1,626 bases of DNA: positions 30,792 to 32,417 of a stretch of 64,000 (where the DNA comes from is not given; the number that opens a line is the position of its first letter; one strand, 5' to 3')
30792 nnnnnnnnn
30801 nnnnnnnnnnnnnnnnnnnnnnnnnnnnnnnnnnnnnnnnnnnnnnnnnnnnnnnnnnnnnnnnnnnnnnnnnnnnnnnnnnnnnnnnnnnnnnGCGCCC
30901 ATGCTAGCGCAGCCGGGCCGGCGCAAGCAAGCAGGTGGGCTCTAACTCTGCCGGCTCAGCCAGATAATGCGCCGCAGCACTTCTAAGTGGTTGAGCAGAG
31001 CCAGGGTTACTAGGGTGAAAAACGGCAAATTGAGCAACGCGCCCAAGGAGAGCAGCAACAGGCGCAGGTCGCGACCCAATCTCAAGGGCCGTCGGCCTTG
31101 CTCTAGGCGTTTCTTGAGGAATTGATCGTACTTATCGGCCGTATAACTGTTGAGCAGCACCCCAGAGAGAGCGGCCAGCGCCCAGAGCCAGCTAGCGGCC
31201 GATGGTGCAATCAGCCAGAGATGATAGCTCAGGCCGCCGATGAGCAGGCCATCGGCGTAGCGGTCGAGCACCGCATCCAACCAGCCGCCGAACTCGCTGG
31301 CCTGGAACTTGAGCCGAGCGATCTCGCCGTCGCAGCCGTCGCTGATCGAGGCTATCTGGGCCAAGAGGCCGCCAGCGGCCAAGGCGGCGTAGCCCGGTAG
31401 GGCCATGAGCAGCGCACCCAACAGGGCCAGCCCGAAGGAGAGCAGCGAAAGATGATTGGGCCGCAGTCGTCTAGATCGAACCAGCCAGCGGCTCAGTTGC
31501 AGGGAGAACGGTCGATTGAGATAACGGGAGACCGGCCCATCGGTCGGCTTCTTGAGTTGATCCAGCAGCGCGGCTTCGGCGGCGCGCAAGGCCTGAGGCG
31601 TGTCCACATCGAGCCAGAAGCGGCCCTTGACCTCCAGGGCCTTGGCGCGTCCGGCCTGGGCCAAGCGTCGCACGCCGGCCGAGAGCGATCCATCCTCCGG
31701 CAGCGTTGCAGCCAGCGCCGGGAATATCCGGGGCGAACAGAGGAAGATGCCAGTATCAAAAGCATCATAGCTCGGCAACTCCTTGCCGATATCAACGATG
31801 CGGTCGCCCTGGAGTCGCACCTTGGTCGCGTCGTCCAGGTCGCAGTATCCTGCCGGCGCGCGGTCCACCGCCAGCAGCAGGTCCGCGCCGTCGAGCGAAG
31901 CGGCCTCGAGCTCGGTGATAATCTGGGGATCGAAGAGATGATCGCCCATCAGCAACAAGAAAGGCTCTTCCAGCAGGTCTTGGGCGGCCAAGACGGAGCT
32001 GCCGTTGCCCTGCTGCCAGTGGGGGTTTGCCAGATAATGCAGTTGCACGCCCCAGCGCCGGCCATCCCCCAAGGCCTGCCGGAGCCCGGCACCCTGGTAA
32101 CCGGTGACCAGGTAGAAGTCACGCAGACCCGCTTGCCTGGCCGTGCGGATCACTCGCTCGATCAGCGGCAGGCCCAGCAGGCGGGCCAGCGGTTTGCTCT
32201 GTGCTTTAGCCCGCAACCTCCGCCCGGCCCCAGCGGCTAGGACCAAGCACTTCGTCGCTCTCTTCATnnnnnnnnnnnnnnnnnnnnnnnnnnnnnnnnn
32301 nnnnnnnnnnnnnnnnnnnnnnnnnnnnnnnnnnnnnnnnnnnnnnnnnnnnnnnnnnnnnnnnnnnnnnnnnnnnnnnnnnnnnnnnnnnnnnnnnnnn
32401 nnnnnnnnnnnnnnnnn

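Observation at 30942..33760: Di-myo-inositol phosphate (DIP) biosynthesis pair next to an IS5-like scar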

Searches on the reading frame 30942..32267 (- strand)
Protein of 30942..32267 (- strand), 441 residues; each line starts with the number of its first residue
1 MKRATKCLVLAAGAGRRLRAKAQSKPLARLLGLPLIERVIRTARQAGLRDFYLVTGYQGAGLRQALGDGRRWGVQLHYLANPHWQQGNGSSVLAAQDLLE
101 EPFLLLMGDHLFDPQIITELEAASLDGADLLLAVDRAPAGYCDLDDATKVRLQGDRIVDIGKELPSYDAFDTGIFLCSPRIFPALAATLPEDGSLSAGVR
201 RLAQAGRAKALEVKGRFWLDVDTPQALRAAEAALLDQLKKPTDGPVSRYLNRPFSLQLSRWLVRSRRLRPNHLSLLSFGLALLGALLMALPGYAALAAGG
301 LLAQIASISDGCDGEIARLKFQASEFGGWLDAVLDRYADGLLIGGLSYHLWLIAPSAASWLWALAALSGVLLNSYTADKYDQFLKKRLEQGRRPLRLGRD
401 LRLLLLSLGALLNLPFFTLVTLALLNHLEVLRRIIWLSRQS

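Call 3: search_protein_families(library=pfam, proteins=[window:30942-32267:-], max_evalue=0.01)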
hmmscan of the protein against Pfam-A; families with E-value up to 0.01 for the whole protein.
window:30942-32267:- (441 aa): 3 families
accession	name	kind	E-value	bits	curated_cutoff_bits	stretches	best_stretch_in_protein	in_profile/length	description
PF12804.13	NTP_transf_3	-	4.7e-16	59.8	27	1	7-186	1-142/160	MobA-like NTP transferase domain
PF00483.29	NTP_transferase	-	5.2e-12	46.3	21.2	1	7-236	2-244/245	Nucleotidyl transferase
PF01066.26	CDP-OH_P_transf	-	2.3e-09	38.2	22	1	269-377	3-106/152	CDP-alcohol phosphatidyltransferase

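Call 4: search_protein_families(library=ncbifam, proteins=[window:30942-32267:-], max_evalue=0.01)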
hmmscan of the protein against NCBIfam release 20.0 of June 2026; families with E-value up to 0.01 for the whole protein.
window:30942-32267:- (441 aa): 32 families (the best 25 are shown)
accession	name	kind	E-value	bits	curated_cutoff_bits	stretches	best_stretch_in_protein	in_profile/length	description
NF041135.1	IPPtranDIPPsyn_Thcocales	equivalog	1.3e-80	271.5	580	1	6-438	2-417/419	bifunctional L-myo-inositol-1-phosphate cytidylyltransferase/CDP-L-myo-inositol myo-inositolphosphotransferase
TIGR03992.1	Arch_glmU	subfamily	1.6e-24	86.5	292.1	1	6-247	2-240/393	bifunctional sugar-1-phosphate nucleotidylyltransferase/acetyltransferase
NF040950.1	archin_ph_syn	equivalog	2.3e-22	79.8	180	1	265-436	21-186/191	archaetidylinositol phosphate synthase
NF045761.1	NAMPUrTaseMurU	equivalog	8.7e-20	71.5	250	1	6-231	2-224/226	N-acetylmuramate alpha-1-phosphate uridylyltransferase MurU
NF041313.1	UDPGP_AglF_Halo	equivalog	9.8e-19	67.7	400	1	6-233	2-233/234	UTP--glucose-1-phosphate uridylyltransferase AglF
TIGR01208.1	rmlA_long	equivalog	8.3e-17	61.1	320.25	1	6-244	1-244/353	glucose-1-phosphate thymidylyltransferase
NF045883.1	PIPSynth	equivalog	3.2e-13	49.8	170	1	259-401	15-156/197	phosphatidylinositol phosphate synthase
TIGR01173.1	glmU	equivalog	5.6e-11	41.9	366.85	1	6-142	2-136/452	bifunctional UDP-N-acetylglucosamine diphosphorylase/glucosamine-1-phosphate N-acetyltransferase GlmU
NF052502.1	man1P_GTase_Rv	exception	2.8e-10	39.6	440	1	7-136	3-134/352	mannose-1-phosphate guanylyltransferase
NF045665.1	NTPtran_DVU1551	equivalog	8.4e-10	38.2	315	1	7-101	3-89/359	DVU_1551 family NTP transferase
NF041173.1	Sug_nt_acttase_Thmprot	equivalog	9.8e-10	37.9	600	1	6-246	2-239/405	bifunctional sugar-1-phosphate nucleotidylyltransferase/acetyltransferase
NF052561.1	PIPSynBT1523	equivalog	1.5e-09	37.9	350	1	284-382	48-145/232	hypothetical protein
TIGR03310.1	matur_MocA_YgfJ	equivalog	1.8e-09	37.8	186.45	1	7-120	2-111/188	molybdenum cofactor cytidylyltransferase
TIGR01207.1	rmlA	equivalog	2e-09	37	360.65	1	6-119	1-117/286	glucose-1-phosphate thymidylyltransferase RfbA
NF012024.0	PRK15480.1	equivalog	9.6e-09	34.8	588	1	4-117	3-119/292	glucose-1-phosphate thymidylyltransferase RfbA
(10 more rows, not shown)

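Call 8: find_homologous_proteins(query=window:30942-32267:-, max_evalue=1e-10)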
Query window:30942-32267:- (441 aa): 3034 proteins with E <= 1e-10 among 8000 candidates; the best 120 are listed.
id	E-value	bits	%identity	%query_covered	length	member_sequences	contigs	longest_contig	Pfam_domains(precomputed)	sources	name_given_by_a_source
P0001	4.6e-283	957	100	100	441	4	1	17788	PF00483.30,PF01066.27,PF12804.14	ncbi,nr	ncbi:MAG TPA: hypothetical protein ENI60_06185 [Candidatus Fraserbacteria bacterium]|nr:hypothetical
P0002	7.0e-181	620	64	99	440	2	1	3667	PF00483.30,PF01066.27,PF12804.14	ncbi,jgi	-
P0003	2.9e-180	618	67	99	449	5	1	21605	PF00483.30,PF01066.27,PF12804.14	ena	-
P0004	6.6e-177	607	65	99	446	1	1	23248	PF00483.30,PF01066.27,PF12804.14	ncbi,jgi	-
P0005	1.3e-175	603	65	99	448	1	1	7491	PF00483.30,PF01066.27,PF12804.14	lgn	-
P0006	6.1e-173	594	64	98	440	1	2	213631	PF00483.30,PF01066.27,PF12804.14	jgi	jgi:CDP-L-myo-inositol myo-inositolphosphotransferase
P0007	1.4e-171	589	64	99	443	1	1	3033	PF00483.30,PF01066.27,PF12804.14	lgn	-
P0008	1.1e-152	527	62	98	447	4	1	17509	PF00483.30,PF01066.27,PF12804.14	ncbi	-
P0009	7.6e-138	478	50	98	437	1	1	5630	PF00483.30,PF01066.27,PF12804.14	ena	-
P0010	6.9e-137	475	50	99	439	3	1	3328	PF00483.30,PF01066.27,PF12804.14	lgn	-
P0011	5.7e-136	472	48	99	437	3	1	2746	PF00483.30,PF01066.27,PF12804.14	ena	-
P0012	6.7e-136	472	50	99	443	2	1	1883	PF01066.27,PF12804.14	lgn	-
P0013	1.2e-134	468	50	99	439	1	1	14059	PF00483.30,PF01066.27,PF12804.14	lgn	-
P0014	5.3e-134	466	49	98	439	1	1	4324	PF00483.30,PF01066.27,PF12804.14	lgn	-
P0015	3.7e-133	463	49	99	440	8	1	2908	PF00483.30,PF01066.27,PF12804.14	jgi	-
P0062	1.6e-130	454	52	99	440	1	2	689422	PF01066.27,PF12804.14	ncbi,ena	-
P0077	5.2e-130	452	48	99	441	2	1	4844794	PF00483.30,PF01066.27,PF12804.14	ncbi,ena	-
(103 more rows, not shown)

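Call 9: search_solved_structures(query=window:30942-32267:-, max_evalue=0.001, show_alignments=2)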
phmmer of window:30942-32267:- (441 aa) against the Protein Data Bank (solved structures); distinct sequences matched with E-value up to 0.001: 47.
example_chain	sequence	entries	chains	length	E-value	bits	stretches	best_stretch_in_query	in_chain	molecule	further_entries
4mnd_A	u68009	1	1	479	2.6e-50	174.8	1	5-412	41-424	CTP L-myo-inositol-1-phosphate cytidylyltransferase/CDP-L-myo-inositol myo-inositolphospho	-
4o6m_A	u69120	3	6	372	2.4e-38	135.4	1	241-437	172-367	AF2299, a CDP-alcohol phosphotransferase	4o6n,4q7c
2xme_A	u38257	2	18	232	2.4e-23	86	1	5-234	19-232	CTP-INOSITOL-1-PHOSPHATE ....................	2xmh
4jd0_A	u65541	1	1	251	4e-18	68.7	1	6-240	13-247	Nucleotidyl transferase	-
8hhd_A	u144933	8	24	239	8e-16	61.2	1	6-234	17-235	Nucleotidyl transferase | N-acetylmuramate alpha-1-phosphate uridylyltransferase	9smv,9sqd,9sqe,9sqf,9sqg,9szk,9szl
4y7t_A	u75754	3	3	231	9.7e-16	60.9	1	6-234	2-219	Nucleotidyl transferase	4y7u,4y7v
5ify_A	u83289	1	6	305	1.6e-10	43.7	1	4-228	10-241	Glucose-1-phosphate thymidylyltransferase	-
1h5s_A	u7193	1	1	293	2.6e-10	43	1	5-230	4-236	Glucose-1-phosphate thymidylyltransferase 1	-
3pkp_A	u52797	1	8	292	2.9e-10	42.8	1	4-230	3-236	Glucose-1-phosphate thymidylyltransferase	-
3pkq_A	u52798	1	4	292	2.9e-10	42.8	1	4-230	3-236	Glucose-1-phosphate thymidylyltransferase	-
5ids_A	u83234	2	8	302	3.6e-10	42.5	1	6-230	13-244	Glucose-1-phosphate thymidylyltransferase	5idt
1mp3_A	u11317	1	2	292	3.8e-10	42.4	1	4-230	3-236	GLUCOSE-1-PHOSPHATE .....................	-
1mp5_A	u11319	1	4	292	4.9e-10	42.1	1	4-230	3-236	Y177F VARIANT OF S. ENTERICA RmlA BOUND TO UDP-GLUCOSE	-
1h5s_D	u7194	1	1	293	5.1e-10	42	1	5-230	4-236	Glucose-1-phosphate thymidylyltransferase 1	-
1h5r_B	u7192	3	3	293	6.7e-10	41.7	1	5-230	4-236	GLUCOSE-1-PHOSPHATE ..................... | Glucose-1-phosphate thymidylyltransferase 1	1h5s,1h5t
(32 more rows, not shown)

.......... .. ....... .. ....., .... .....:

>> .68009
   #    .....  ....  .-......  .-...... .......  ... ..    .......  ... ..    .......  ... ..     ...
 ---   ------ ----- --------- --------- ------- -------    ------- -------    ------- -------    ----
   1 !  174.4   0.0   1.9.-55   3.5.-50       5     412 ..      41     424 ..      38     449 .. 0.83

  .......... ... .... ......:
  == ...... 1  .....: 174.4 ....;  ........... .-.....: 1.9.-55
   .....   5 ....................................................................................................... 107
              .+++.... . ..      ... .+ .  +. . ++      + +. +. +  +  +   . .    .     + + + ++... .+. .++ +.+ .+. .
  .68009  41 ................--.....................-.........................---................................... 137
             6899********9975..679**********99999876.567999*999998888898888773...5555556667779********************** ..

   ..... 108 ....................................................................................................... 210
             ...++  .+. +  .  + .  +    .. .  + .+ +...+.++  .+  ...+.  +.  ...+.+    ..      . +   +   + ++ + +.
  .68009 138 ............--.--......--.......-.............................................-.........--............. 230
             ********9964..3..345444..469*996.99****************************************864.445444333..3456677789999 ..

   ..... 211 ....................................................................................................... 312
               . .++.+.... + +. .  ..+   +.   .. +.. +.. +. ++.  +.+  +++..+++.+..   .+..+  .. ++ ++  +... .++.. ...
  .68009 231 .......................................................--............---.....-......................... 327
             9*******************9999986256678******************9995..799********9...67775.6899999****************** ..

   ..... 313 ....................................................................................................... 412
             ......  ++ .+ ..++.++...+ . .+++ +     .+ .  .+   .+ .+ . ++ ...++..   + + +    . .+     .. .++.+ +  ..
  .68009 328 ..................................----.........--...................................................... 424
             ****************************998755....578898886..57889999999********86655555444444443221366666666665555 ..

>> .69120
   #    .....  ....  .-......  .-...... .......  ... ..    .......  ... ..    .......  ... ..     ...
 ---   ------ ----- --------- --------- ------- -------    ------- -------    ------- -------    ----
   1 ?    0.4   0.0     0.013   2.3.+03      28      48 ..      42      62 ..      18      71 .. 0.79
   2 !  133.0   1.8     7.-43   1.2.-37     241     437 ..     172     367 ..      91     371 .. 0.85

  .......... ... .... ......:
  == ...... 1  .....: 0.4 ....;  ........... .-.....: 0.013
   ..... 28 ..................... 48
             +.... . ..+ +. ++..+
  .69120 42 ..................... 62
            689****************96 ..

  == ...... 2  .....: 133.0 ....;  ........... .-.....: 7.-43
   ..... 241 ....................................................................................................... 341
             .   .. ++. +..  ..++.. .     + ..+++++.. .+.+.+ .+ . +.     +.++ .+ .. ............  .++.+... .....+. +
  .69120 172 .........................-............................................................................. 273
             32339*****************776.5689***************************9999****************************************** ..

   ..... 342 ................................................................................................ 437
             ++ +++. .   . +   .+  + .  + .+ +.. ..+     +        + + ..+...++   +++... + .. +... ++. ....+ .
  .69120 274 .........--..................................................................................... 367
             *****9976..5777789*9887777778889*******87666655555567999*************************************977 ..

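Call 25: find_encoding_contigs(protein=P0006, flank=8000, max_places=2)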
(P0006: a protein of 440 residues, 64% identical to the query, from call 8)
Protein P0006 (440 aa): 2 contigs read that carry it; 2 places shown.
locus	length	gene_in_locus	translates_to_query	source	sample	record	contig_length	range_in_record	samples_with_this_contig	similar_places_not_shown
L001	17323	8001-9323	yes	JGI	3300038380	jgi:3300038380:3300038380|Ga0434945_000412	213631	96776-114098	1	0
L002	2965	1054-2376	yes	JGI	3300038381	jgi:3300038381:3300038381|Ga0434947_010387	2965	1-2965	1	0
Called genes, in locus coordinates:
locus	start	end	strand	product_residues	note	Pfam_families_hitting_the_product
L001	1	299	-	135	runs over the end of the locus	PF01643:Acyl-ACP_TE, PF13279:4HBT_2, PF03061:4HBT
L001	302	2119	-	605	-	PF00930:DPPIV_N (faint), PF07676:PD40 (faint), PF26550:Tricorn_2nd (faint), PF26549:Tricorn_N, PF02129:Peptidase_S15 (weak), PF01738:DLH, PF20434:BD-FAE, PF00326:Peptidase_S9, +2 more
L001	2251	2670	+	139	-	PF01475:FUR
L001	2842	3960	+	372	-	PF13531:SBP_bac_11, PF01547:SBP_bac_1, PF13416:SBP_bac_8, PF13343:SBP_bac_6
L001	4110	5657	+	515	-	PF00528:BPD_transp_1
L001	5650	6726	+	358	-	PF00005:ABC_tran, PF13304:AAA_21 (weak), PF08402:TOBE_2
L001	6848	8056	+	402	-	PF01658:Inos-1-P_synth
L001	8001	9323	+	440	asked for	PF00483:NTP_transferase, PF12804:NTP_transf_3, PF01066:CDP-OH_P_transf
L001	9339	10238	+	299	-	PF00892:EamA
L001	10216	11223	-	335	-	PF01370:Epimerase, PF13460:NAD_binding_10, PF07993:NAD_binding_4 (weak)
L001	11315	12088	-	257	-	PF21948:LplA-B_cat, PF03099:BPL_LplA_LipB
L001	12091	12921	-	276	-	PF01148:CTP_transf_1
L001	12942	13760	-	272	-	PF01255:Prenyltransf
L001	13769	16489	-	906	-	PF00133:tRNA-synt_1, PF01406:tRNA-synt_1e (faint), PF09334:tRNA-synt_1g (weak), PF13603:tRNA-synt_1_2 (weak), PF09334:tRNA-synt_1g (weak), PF08264:Anticodon_1, PF10458:Val_tRNA-synt_C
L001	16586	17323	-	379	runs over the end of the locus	PF10150:RNase_E_G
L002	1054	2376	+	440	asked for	PF00483:NTP_transferase, PF12804:NTP_transf_3, PF01066:CDP-OH_P_transf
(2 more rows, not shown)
